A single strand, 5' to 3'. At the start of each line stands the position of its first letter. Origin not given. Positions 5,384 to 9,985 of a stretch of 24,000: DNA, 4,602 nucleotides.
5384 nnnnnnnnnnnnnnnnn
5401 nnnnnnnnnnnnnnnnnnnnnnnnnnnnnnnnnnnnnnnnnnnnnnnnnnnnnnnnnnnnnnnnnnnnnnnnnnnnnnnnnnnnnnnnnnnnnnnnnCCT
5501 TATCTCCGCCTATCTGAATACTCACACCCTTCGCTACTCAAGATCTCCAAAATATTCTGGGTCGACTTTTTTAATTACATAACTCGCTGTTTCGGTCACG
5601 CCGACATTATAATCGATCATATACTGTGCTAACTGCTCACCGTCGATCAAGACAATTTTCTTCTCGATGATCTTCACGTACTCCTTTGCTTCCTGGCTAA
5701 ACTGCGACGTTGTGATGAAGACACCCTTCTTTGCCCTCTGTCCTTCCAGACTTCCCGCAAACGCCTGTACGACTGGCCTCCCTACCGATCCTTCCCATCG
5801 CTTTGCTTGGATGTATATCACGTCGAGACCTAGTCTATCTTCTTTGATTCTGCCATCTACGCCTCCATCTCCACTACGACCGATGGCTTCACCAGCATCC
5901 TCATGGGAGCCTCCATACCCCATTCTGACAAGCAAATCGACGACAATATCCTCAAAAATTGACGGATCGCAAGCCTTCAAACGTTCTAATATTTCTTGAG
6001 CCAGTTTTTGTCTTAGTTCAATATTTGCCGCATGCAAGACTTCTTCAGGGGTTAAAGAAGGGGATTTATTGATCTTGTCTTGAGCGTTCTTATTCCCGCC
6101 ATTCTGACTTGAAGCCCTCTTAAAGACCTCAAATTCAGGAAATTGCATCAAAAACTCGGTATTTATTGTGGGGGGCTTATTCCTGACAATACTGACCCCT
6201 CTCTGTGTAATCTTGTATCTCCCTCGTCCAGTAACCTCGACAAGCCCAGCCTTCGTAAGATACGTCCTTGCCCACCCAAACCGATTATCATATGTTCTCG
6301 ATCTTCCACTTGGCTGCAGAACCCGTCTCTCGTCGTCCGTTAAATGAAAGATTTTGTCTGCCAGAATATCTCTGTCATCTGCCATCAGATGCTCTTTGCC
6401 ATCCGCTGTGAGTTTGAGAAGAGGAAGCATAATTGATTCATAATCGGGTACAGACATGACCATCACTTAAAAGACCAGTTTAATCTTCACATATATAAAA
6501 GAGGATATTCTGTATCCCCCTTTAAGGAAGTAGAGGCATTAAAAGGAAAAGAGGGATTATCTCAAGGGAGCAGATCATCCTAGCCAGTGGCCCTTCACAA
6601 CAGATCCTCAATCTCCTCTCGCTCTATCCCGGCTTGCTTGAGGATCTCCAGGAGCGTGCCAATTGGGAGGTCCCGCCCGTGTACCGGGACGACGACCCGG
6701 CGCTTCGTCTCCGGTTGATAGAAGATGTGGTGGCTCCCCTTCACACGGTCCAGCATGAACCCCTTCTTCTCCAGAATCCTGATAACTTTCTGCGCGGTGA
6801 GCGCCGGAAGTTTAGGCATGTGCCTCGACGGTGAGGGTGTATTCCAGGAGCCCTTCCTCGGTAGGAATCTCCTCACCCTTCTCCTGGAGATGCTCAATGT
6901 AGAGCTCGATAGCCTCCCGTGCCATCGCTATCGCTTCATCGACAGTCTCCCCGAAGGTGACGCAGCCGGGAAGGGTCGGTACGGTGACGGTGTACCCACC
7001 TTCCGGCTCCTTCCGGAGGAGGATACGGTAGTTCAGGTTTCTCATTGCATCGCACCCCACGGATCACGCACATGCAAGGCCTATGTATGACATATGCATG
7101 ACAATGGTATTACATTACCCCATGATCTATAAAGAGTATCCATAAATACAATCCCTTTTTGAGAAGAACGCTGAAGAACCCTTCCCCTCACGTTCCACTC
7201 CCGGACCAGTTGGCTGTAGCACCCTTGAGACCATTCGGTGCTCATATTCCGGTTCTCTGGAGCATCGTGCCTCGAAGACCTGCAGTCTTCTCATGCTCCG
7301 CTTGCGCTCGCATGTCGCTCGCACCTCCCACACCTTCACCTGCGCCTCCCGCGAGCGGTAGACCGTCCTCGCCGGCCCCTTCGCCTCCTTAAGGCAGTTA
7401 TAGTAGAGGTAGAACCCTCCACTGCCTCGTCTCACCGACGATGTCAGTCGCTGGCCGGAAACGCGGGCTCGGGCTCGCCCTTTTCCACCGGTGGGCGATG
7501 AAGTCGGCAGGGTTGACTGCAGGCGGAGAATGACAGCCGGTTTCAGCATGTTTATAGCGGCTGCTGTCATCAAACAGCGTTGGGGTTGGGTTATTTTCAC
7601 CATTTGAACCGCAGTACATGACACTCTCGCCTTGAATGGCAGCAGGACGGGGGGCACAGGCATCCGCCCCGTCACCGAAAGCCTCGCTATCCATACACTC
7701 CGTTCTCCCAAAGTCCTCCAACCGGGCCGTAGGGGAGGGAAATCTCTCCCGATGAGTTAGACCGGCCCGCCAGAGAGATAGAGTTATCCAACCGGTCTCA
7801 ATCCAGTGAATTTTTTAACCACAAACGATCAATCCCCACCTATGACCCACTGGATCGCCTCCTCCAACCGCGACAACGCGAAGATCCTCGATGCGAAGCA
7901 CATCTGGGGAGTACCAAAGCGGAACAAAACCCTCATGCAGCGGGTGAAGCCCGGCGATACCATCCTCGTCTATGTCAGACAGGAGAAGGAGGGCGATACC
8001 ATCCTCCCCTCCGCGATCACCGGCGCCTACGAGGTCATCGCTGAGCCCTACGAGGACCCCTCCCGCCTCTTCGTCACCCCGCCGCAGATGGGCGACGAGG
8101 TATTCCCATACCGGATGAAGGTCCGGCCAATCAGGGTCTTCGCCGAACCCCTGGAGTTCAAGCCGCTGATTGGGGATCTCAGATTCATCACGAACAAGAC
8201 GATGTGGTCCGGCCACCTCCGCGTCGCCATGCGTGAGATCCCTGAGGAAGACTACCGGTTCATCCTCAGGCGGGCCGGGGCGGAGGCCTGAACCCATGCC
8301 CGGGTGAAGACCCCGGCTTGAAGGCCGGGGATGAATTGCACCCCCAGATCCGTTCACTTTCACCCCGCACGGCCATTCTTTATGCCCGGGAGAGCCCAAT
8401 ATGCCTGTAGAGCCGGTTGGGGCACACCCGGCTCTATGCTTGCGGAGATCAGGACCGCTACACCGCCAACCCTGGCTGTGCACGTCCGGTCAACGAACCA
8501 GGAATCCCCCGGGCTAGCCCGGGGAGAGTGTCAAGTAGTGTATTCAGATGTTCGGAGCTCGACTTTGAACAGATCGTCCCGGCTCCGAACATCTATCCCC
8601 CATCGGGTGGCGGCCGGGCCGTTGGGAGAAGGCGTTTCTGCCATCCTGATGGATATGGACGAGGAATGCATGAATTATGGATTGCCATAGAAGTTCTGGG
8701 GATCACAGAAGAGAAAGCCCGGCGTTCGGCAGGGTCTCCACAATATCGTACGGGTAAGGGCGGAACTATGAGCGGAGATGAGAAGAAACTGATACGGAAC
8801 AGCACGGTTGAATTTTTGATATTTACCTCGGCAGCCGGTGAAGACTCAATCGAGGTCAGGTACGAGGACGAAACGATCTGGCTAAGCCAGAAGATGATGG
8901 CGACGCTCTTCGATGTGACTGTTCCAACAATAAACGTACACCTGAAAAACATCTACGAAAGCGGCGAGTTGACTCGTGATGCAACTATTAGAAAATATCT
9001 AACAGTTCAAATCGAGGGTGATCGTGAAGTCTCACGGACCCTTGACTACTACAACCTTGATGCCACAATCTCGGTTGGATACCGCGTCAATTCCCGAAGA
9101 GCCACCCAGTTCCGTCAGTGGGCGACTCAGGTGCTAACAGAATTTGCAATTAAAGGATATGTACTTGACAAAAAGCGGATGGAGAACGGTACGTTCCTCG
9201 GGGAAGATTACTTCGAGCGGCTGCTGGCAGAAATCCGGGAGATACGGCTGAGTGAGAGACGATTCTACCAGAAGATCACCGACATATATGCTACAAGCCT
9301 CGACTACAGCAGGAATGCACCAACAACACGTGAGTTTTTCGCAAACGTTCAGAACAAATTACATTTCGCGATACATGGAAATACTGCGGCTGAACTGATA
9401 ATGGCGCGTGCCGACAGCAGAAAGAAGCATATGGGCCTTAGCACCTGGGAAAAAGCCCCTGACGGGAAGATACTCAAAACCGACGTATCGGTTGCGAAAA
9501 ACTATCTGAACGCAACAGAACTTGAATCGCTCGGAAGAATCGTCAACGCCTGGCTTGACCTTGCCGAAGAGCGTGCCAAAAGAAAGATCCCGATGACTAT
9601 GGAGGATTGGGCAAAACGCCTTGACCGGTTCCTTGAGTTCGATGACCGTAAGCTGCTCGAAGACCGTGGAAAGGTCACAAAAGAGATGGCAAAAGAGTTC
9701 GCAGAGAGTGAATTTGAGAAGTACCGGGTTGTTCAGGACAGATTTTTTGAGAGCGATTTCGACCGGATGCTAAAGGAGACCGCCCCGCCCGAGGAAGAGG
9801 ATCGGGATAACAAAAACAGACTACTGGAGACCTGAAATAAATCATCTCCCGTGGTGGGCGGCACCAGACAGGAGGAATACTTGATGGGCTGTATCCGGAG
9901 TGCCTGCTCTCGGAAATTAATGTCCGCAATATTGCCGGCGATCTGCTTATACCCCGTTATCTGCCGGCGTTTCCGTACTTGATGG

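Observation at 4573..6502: Autonomous AT-rich cassette: Mrr nuclease plus an unclassified 303-aa protein with an Rx4H (HEPN-like) motif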

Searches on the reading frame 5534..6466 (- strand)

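Call 5: search_protein_families(library=pfam, proteins=[window:5534-6466:-], max_evalue=1)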
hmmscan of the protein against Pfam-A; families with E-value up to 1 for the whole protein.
window:5534-6466:- (310 aa): 5 families
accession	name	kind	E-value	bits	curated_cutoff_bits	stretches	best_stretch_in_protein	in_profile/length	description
PF04471.18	Mrr_cat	-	2.3e-36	124.8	21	1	163-283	1-115/115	Restriction endonuclease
PF14338.12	Mrr_N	-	7.3e-27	93.8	29.5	1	9-95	1-86/87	Mrr N-terminal domain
PF22722.2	NA-iREase1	-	5.8e-12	46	27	1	193-280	23-105/106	NACHT-associated inactive Restriction Endonuclease 1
PF13156.12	Mrr_cat_2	-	1.6e-05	25.2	22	1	199-288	28-119/127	Restriction endonuclease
PF11116.13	DUF2624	-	0.015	16.6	24.7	0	136-175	13-55/83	Protein of unknown function (DUF2624)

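Call 6: search_protein_families(library=padloc, proteins=[window:5534-6466:-], max_evalue=1)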
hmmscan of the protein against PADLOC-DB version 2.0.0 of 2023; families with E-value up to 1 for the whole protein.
window:5534-6466:- (310 aa): 9 families
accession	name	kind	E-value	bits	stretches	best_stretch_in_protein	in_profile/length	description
PDLC03657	mREase_IV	-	8.7e-92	305.8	1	4-306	1-314/317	Type IV methyl-directed restriction enzyme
PDLC04796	PDC-S02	-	1.3e-24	84.9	1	126-308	204-381/390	-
PDLC04806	PDC-S02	-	7e-18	63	1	141-285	160-302/324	-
PDLC04819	PDC-S02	-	2.3e-17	61.3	1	139-286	168-309/334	-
PDLC03663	mREase_IV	-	1.9e-10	38.1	1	198-290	438-529/544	Type IV methyl-directed restriction enzyme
PDLC04815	PDC-S02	-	4e-08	31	1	137-282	175-317/346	-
PDLC00631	ZorD1|ZorD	-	3.6e-05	19.7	1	160-289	942-1066/1071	"SWI2/SNF2 helicase, Mrr-like nuclease"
PDLC03206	mREase_II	-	0.0026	14.4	1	197-282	305-395/434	Type II methyl-directed restriction enzyme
PDLC03051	REase_MTase_I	-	0.0051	11.9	1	200-298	74-171/1591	Type I restriction enzyme-methyltransferase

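Call 7: search_protein_families(library=ncbifam, proteins=[window:5534-6466:-], max_evalue=1)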
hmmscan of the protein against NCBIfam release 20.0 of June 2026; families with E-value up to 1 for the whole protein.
window:5534-6466:- (310 aa): 0 families

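Call 84: search_protein_families(library=padloc, proteins=[L028:5404-7575:-], max_evalue=0.01)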
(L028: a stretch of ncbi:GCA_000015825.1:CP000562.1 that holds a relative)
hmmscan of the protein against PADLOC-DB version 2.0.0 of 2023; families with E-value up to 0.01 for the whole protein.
L028:5404-7575:- (723 aa): 0 families

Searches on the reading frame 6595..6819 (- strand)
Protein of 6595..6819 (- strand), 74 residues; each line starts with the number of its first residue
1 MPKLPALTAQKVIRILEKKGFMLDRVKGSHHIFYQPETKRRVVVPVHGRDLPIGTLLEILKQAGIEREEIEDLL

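Call 80: find_encoding_contigs(protein=window:6595-6819:-, flank=8000, max_places=8)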
Protein window:6595-6819:- (74 aa): 1 contig read that carries it; 1 place shown.
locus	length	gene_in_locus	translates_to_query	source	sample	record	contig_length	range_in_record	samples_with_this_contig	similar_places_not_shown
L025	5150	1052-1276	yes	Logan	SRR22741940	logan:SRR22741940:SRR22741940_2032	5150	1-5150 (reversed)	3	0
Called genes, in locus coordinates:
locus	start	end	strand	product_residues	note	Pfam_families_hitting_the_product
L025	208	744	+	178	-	-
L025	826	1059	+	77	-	PF15919:HicB_lk_antitox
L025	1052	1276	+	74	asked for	PF07927:HicA_toxin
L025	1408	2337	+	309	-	PF14338:Mrr_N, PF04471:Mrr_cat, PF22722:NA-iREase1, PF13156:Mrr_cat_2 (weak)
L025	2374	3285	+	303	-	-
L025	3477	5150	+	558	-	?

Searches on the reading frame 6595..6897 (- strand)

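Call 5: search_protein_families(library=pfam, proteins=[window:6595-6897:-], max_evalue=1)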
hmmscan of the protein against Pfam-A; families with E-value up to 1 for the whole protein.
window:6595-6897:- (100 aa): 4 families
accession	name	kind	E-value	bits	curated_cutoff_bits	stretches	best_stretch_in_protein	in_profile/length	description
PF07927.17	HicA_toxin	-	1.2e-22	80.2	27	1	36-91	2-58/58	HicA toxin of bacterial toxin-antitoxin,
PF21698.3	Spo16_C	-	0.007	16.5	27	1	81-100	11-30/43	Spo16 protein, C-terminal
PF14907.12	NTP_transf_5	-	0.11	12.5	31.2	1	35-75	106-144/249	Uncharacterised nucleotidyltransferase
PF01978.25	TrmB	-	0.2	12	25.6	0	30-59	34-62/68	Sugar-specific transcriptional regulator TrmB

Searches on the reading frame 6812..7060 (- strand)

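Call 5: search_protein_families(library=pfam, proteins=[window:6812-7060:-], max_evalue=1)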
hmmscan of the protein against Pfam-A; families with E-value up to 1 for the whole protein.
window:6812-7060:- (82 aa): 5 families
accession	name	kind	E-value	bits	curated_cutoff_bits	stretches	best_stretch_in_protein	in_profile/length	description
PF15919.11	HicB_lk_antitox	-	5e-16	59.4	27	1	11-72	1-62/123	HicB_like antitoxin of bacterial toxin-antitoxin system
PF21748.3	UPF0150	-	6.6e-06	26.4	27.3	1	5-66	6-64/64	UPF0150-like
PF24113.1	DUF7387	-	0.011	16.6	27.9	1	32-74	32-69/85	Family of unknown function (DUF7387)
PF00787.29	PX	-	0.05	14.6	21.6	1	12-59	23-66/84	PX domain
PF19692.4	DUF6193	-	0.2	12.1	26.9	1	17-48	67-98/112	Family of unknown function (DUF6193)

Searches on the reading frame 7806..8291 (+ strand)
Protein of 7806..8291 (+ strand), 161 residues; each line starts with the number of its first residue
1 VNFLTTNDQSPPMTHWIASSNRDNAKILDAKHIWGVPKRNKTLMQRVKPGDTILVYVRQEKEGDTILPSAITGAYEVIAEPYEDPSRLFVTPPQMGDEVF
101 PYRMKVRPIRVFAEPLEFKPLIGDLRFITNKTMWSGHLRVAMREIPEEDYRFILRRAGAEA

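Call 5: search_protein_families(library=pfam, proteins=[window:7806-8291:+], max_evalue=1)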
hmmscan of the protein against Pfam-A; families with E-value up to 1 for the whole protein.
window:7806-8291:+ (161 aa): 2 families
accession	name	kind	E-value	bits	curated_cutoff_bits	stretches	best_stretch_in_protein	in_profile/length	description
PF01878.24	EVE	-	1.6e-26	93.4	23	1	15-155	2-144/145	EVE domain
PF10539.14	Dev_Cell_Death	-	0.078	13.2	27.8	1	20-105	7-81/126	Development and cell death domain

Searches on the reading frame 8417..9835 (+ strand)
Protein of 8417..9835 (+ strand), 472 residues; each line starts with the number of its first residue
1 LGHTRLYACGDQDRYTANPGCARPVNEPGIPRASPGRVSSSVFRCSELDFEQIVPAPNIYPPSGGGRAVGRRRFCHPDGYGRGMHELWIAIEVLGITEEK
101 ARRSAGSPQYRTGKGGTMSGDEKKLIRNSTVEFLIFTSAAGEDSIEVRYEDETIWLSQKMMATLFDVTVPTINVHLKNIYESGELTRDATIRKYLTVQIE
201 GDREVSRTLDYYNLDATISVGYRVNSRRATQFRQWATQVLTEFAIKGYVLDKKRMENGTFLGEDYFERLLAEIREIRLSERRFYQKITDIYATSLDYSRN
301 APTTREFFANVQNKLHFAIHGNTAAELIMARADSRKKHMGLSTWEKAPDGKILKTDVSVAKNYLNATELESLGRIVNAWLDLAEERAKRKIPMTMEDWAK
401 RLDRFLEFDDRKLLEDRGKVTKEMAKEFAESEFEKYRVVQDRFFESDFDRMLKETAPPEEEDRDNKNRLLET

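Call 5: search_protein_families(library=pfam, proteins=[window:8417-9835:+], max_evalue=1)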
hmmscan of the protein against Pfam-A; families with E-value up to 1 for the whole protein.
window:8417-9835:+ (472 aa): 3 families
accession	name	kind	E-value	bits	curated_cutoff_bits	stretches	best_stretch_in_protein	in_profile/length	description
PF13310.11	Virulence_RhuM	-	2.3e-110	368.2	33.7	1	189-441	1-248/252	Virulence protein RhuM family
PF01220.24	DHquinase_II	-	0.14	12.3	23.3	1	161-202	84-125/138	Dehydroquinase class II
PF12982.12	DUF3866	-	0.26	10.9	25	1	318-377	209-264/318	Protein of unknown function (DUF3866)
